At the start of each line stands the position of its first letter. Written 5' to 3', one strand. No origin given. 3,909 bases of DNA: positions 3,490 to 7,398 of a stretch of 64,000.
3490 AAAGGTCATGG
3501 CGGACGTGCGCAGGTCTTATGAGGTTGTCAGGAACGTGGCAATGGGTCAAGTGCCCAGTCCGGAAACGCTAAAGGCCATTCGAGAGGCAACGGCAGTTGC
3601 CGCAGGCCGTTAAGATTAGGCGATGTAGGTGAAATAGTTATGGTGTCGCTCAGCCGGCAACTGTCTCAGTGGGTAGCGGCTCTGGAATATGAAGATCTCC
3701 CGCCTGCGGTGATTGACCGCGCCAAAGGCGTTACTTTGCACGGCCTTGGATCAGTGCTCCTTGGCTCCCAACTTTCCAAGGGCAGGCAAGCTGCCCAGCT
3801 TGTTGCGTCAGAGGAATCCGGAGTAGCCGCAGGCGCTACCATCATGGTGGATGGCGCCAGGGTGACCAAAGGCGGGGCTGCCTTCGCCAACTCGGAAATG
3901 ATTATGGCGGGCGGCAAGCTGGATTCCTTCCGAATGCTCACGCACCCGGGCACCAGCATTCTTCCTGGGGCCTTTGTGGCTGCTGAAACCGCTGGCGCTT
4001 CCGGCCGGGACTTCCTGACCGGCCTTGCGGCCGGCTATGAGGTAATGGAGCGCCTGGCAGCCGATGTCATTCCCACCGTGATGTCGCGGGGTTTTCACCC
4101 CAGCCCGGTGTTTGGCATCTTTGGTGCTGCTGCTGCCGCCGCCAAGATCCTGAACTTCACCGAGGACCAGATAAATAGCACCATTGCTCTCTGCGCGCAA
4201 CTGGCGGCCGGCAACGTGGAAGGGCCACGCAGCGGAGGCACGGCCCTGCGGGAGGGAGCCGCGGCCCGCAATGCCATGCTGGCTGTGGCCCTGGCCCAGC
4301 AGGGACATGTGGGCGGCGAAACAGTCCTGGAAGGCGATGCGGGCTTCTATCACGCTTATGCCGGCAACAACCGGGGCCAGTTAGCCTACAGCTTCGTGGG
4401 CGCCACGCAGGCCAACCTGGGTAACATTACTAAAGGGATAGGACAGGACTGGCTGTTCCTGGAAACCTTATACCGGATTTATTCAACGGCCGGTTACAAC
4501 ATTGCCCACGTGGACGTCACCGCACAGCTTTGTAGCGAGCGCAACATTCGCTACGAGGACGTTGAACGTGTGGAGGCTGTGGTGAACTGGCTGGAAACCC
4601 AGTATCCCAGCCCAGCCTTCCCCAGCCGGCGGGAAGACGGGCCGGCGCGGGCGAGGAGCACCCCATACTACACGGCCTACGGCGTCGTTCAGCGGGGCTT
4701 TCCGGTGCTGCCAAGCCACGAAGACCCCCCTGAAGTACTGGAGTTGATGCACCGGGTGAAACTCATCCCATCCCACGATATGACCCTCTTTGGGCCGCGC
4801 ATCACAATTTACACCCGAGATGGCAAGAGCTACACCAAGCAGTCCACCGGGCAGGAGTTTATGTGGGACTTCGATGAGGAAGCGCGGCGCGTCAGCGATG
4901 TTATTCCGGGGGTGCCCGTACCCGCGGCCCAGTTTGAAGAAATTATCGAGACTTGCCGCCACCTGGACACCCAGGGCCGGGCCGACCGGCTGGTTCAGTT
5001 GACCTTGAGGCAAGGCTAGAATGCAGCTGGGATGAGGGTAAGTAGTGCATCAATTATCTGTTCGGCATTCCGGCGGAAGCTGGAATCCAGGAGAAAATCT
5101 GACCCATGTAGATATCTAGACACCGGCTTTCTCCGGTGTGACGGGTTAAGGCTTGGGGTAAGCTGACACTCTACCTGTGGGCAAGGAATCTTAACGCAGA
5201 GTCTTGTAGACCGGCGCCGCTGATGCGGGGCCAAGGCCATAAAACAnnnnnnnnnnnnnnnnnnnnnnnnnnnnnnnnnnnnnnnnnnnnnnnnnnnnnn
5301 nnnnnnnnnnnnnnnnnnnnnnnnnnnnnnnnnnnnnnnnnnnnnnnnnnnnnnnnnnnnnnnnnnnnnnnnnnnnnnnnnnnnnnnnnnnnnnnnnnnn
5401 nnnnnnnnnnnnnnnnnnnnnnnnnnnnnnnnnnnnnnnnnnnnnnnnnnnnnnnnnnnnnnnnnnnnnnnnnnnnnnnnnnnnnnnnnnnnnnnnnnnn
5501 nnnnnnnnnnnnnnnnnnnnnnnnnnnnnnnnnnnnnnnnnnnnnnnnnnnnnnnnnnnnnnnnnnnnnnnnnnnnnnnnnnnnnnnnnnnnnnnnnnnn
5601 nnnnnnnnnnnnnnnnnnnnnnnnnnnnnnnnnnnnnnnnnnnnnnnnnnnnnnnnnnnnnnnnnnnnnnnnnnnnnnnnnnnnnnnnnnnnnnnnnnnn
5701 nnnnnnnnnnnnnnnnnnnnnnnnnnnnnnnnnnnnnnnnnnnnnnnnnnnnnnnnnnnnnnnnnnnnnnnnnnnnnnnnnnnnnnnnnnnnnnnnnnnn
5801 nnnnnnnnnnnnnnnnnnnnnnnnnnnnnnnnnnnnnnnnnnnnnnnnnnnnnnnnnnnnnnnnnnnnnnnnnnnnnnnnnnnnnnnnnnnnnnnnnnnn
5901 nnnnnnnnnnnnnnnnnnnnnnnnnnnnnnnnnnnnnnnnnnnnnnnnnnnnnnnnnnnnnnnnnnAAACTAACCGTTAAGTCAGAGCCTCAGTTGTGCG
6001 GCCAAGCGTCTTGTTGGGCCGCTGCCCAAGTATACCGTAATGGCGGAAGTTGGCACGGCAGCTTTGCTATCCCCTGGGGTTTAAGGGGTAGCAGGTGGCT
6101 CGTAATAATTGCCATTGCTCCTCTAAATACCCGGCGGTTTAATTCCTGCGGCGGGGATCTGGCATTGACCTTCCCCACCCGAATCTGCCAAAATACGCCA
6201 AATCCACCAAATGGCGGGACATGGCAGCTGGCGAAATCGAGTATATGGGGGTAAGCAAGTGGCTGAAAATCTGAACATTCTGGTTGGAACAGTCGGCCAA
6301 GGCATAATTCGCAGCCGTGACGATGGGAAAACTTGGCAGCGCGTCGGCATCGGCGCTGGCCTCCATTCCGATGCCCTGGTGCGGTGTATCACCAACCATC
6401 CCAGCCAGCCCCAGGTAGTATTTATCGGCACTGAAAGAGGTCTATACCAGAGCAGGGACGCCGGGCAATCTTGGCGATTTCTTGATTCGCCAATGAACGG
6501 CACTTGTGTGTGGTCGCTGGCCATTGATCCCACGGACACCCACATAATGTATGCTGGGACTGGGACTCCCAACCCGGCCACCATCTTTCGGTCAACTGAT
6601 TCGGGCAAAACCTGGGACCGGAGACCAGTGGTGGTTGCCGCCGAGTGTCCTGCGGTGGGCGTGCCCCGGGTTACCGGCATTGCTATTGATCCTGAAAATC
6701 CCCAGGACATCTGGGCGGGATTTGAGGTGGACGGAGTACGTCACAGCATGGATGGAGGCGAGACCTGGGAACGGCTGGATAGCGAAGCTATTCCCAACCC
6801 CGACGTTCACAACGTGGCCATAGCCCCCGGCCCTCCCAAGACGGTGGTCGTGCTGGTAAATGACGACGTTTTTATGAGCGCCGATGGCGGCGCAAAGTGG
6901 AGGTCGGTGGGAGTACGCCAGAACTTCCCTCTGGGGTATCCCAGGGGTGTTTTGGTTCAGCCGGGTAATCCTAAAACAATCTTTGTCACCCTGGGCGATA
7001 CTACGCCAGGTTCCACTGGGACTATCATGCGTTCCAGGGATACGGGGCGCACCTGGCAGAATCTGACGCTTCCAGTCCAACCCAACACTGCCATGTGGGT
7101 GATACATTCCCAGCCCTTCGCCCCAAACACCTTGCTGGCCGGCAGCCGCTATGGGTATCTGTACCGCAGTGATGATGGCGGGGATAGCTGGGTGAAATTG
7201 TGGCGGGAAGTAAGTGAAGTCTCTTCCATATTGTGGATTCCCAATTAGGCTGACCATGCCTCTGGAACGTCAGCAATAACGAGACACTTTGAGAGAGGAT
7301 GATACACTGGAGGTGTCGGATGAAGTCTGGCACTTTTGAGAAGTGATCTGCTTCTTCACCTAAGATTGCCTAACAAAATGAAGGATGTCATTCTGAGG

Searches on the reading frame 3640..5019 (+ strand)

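Call 43: search_protein_families(library=pfam, proteins=[window:3640-5019:+], max_evalue=0.00001)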
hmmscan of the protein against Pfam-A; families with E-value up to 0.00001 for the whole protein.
window:3640-5019:+ (459 aa): 1 family
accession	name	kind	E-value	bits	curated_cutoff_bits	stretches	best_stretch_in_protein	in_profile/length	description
PF03972.19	MmgE_PrpD_N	-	3e-45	154.8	32.1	1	6-244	1-239/244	MmgE/PrpD N-terminal domain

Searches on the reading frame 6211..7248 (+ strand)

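Call 43: search_protein_families(library=pfam, proteins=[window:6211-7248:+], max_evalue=0.00001)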
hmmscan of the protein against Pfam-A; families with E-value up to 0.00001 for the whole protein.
window:6211-7248:+ (345 aa): 4 families
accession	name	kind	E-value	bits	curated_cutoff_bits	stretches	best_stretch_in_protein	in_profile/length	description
PF15902.12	Sortilin-Vps10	-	1.7e-32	113.3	33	3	219-337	2-119/446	Sortilin, neurotensin receptor 3,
PF14870.12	PSII_BNR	-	3.2e-12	46.8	27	0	123-232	38-139/303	Photosynthesis system II assembly factor YCF48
PF02012.26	BNR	-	1.4e-11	43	27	0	34-44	2-12/12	BNR/Asp-box repeat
PF13088.12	BNR_2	-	2.3e-06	27.6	31.4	0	34-137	142-250/277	BNR repeat-like domain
